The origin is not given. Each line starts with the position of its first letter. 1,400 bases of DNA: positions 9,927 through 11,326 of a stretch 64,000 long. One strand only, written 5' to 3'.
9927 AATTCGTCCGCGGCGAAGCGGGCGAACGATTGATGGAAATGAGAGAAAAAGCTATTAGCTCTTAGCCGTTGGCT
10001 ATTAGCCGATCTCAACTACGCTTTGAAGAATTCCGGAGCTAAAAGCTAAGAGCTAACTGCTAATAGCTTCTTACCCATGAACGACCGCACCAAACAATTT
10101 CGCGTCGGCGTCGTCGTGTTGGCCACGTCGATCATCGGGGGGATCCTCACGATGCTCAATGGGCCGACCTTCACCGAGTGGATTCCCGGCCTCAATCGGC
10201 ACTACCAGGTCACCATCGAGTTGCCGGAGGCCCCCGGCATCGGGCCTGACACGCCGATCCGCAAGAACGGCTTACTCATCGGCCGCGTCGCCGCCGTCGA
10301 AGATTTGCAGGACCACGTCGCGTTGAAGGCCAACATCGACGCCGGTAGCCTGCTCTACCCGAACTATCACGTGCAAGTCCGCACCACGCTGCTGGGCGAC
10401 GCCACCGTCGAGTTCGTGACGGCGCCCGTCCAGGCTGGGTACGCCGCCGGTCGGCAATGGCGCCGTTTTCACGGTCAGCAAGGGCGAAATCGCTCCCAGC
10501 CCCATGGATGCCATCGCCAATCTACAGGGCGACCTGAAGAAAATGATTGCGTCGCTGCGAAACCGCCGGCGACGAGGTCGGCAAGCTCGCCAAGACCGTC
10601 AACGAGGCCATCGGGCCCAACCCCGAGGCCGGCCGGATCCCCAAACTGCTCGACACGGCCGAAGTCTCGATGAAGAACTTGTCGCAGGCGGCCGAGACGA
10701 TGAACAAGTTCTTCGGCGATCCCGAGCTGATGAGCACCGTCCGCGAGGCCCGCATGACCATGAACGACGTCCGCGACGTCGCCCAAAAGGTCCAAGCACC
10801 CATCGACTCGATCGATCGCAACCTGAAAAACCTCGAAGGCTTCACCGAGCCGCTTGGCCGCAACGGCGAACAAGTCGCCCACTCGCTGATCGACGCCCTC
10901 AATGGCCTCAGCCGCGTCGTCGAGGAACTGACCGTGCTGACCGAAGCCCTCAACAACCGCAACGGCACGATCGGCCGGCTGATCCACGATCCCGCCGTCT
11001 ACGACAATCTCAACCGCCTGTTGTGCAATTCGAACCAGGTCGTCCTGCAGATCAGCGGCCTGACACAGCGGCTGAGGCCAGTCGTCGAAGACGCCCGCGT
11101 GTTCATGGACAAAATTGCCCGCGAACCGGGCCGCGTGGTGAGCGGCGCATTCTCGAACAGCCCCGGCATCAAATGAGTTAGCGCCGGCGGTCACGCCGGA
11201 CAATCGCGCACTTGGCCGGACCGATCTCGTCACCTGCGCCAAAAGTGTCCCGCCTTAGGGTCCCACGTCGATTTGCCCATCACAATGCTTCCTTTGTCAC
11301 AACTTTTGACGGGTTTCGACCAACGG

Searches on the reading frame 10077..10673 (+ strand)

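Call 45: search_protein_families(library=pfam, proteins=[window:10077-10673:+], max_evalue=0.1)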
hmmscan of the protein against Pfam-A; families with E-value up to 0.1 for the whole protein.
window:10077-10673:+ (198 aa): 1 family
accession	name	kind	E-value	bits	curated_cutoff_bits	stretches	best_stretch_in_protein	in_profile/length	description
PF02470.25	MlaD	-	4.9e-10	39.9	25.1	1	42-113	2-78/81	MlaD protein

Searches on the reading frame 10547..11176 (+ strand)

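Call 45: search_protein_families(library=pfam, proteins=[window:10547-11176:+], max_evalue=0.1)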
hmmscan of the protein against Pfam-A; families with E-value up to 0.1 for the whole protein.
window:10547-11176:+ (209 aa): 10 families
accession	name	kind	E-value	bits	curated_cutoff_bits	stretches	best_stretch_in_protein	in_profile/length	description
PF06103.16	DUF948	-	0.00094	19.7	37.2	0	80-141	22-83/89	Bacterial protein of unknown function (DUF948)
PF08653.15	DASH_Dam1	-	0.013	15.7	26.6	0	112-143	6-37/56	DASH complex subunit Dam1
PF18052.6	Rx_N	-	0.018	15.6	27.7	1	18-93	13-79/93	Rx N-terminal domain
PF05531.17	NPV_P10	-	0.019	15.9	29.8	0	73-111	11-52/75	Nucleopolyhedrovirus P10 protein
PF07407.17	Seadorna_VP6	-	0.028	13.9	27.2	1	62-167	32-137/399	Seadornavirus VP6 protein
PF08824.15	Serine_rich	-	0.036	14.4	26.9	1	60-169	23-139/157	Serine rich protein interaction domain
PF19457.4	DUF5994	-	0.071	13.6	26.3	0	124-171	25-71/112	Family of unknown function (DUF5994)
PF11887.13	Mce4_CUP1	-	0.073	13.1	32.6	0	71-138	62-129/222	Cholesterol uptake porter CUP1 of Mce4, putative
PF06009.19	Laminin_II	-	0.074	13.5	33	0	64-136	4-72/138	Laminin Domain II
PF00804.31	Syntaxin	-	0.094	13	26.7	0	31-100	14-84/157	Syntaxin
